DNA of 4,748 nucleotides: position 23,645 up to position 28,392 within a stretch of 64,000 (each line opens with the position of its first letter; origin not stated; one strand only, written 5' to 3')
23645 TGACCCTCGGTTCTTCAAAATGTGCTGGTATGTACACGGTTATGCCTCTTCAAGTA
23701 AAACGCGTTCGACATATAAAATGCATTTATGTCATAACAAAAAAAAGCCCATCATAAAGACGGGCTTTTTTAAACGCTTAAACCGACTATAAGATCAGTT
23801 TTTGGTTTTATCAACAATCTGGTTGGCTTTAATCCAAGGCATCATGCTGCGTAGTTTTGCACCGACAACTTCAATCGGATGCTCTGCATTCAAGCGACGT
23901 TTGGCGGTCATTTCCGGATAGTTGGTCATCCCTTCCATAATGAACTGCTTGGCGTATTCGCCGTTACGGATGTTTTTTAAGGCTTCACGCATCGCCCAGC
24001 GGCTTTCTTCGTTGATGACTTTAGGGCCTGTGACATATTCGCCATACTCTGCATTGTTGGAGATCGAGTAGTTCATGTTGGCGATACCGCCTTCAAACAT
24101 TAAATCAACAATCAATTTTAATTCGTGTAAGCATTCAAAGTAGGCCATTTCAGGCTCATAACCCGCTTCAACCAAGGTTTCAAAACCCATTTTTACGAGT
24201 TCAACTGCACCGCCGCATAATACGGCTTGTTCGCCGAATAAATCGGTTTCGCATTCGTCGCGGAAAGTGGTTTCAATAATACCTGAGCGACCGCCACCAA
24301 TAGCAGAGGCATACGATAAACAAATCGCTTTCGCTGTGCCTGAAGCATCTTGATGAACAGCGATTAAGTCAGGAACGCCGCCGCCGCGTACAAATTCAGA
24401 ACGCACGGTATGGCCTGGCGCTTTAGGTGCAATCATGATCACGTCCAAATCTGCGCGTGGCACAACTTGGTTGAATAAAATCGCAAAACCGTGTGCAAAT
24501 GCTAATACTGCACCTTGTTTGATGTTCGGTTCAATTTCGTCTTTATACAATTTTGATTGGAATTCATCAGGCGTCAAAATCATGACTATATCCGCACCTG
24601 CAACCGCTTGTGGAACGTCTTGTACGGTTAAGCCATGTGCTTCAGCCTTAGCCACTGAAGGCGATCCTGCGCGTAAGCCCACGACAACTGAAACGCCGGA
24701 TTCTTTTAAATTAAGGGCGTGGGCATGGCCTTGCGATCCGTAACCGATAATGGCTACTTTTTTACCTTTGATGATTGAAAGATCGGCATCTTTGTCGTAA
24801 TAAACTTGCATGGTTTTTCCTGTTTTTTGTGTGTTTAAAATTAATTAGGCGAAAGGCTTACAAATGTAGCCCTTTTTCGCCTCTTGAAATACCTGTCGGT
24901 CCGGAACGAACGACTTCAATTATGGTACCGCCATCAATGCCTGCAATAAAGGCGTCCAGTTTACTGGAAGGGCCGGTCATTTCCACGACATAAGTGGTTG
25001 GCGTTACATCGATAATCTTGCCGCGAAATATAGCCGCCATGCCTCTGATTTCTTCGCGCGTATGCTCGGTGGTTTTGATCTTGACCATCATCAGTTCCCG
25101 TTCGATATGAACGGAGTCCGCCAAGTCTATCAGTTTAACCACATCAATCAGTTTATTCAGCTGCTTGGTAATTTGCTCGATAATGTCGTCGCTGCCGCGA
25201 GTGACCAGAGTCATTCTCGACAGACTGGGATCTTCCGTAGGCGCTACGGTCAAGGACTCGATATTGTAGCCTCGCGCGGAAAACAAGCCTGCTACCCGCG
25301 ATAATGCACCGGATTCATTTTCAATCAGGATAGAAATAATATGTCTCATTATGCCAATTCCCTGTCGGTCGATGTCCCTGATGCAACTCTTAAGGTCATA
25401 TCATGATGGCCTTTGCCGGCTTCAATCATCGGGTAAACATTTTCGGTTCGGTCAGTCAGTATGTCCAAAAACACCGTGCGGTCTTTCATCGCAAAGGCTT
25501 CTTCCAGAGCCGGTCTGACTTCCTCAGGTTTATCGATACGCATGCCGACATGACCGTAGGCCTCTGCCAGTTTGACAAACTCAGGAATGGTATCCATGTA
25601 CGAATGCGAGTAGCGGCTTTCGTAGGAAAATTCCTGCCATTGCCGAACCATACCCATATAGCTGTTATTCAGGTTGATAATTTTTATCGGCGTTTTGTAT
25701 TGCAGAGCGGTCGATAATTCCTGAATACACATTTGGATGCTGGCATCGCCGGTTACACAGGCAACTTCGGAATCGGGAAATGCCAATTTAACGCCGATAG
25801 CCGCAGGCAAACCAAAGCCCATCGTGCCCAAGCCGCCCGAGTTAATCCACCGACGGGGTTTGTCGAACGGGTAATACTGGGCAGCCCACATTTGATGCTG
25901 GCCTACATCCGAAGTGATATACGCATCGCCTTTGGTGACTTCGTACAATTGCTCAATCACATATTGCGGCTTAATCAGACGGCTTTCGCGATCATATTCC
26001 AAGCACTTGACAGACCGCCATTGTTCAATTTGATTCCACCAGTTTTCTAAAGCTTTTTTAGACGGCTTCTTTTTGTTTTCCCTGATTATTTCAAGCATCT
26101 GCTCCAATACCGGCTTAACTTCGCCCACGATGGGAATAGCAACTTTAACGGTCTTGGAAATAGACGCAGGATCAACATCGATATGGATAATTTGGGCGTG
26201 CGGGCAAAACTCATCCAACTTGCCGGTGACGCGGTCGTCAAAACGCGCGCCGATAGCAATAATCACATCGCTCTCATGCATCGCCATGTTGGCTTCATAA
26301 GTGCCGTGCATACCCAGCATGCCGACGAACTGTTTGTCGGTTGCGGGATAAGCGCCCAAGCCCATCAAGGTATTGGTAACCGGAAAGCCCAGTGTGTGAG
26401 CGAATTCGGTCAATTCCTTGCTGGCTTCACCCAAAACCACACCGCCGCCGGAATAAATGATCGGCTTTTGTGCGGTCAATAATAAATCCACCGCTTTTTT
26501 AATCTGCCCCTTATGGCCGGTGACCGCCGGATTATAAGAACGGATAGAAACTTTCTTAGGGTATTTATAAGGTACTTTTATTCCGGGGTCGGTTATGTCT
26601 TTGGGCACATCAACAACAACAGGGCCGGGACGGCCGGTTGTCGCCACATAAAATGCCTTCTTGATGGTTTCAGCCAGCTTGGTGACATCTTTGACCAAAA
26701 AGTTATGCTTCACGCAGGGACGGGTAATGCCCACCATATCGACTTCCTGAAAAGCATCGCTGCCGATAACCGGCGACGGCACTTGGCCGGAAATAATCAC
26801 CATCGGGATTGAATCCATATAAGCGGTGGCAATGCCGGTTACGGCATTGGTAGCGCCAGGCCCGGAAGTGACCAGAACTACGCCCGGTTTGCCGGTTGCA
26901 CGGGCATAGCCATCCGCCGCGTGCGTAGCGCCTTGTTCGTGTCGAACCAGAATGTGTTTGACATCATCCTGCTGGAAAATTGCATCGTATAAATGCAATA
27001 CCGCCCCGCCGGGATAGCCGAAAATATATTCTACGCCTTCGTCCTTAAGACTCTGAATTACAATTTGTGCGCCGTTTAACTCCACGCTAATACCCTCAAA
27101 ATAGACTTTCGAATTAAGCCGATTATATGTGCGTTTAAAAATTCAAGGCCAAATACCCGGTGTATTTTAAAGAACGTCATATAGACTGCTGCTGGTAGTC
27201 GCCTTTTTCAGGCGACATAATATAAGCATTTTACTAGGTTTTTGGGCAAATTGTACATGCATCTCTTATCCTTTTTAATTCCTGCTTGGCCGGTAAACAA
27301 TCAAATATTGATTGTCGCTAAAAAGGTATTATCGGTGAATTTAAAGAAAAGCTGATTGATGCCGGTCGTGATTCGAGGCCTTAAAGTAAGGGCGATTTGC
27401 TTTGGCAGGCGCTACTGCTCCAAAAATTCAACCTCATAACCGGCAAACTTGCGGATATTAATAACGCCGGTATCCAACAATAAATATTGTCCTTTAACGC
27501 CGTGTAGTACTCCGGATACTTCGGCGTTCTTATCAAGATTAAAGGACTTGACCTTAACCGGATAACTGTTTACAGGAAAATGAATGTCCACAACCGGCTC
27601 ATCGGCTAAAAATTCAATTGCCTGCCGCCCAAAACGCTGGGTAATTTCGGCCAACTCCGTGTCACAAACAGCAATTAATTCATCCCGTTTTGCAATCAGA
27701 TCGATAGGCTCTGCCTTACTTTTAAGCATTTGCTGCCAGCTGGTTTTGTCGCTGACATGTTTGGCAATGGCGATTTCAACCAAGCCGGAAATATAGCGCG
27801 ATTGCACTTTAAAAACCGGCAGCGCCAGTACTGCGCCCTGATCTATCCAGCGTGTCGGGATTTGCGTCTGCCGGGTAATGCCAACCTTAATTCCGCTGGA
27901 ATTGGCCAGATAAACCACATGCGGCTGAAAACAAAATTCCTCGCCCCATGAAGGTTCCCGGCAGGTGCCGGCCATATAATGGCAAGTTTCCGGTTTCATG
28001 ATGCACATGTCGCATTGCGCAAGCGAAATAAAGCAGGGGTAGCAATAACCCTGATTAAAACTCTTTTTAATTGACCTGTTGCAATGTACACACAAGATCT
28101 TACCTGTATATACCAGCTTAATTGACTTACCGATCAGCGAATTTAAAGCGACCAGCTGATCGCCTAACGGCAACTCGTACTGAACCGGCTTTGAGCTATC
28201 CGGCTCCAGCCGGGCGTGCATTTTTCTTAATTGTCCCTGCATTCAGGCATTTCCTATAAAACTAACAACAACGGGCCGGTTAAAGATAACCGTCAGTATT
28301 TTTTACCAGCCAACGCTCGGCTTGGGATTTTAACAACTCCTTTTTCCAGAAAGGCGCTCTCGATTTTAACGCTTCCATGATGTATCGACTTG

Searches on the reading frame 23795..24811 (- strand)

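Call 123: search_protein_families(library=pfam, max_evalue=0.00001, proteins=[window:23795-24811:-])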
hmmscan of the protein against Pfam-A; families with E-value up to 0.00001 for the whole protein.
window:23795-24811:- (338 aa): 4 families
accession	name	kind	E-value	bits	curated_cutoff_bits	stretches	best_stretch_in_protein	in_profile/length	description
PF07991.19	KARI_N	-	1.1e-72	243.4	20.6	1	14-177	2-165/165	Acetohydroxy acid isomeroreductase, NADPH-binding domain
PF01450.25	KARI_C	-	5.6e-60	202.3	29.1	1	183-326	1-144/144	Ketol-acid reductoisomerase, C-terminal domain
PF02826.25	2-Hacid_dh_C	-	3.3e-07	30.3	25.1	1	13-83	33-102/178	D-isomer specific 2-hydroxyacid dehydrogenase, NAD binding domain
PF03807.23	F420_oxidored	-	3.5e-06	28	21.6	1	18-92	1-79/94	NADP oxidoreductase coenzyme F420-dependent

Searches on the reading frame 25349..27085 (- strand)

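Call 123: search_protein_families(library=pfam, max_evalue=0.00001, proteins=[window:25349-27085:-])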
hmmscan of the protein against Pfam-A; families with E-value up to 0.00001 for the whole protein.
window:25349-27085:- (578 aa): 3 families
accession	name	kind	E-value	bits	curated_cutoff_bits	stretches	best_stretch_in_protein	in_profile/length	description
PF02775.26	TPP_enzyme_C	-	3.1e-58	196.3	21.9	1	393-542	1-151/151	Thiamine pyrophosphate enzyme, C-terminal TPP binding domain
PF00205.28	TPP_enzyme_M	-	9.2e-51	171.6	30.4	1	195-329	1-136/137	Thiamine pyrophosphate enzyme, central domain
PF02776.23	TPP_enzyme_N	-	2.8e-44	150.1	26.8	1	4-118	2-117/119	Thiamine pyrophosphate enzyme, N-terminal TPP binding domain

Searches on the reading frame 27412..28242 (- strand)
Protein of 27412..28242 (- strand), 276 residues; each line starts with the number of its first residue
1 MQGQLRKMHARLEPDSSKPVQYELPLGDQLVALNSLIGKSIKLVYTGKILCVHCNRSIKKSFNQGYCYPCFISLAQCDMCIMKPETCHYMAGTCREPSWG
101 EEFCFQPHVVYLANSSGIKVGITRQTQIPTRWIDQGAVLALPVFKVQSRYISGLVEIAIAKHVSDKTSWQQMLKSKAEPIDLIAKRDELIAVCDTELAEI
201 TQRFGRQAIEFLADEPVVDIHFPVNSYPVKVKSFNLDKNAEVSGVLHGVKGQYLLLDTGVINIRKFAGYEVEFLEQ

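Call 123: search_protein_families(library=pfam, max_evalue=0.00001, proteins=[window:27412-28242:-])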
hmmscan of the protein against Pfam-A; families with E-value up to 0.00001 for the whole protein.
window:27412-28242:- (276 aa): 1 family
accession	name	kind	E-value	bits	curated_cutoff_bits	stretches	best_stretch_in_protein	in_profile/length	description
PF10977.13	DUF2797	-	1.1e-103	346.5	25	1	38-271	1-227/227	Protein of unknown function (DUF2797)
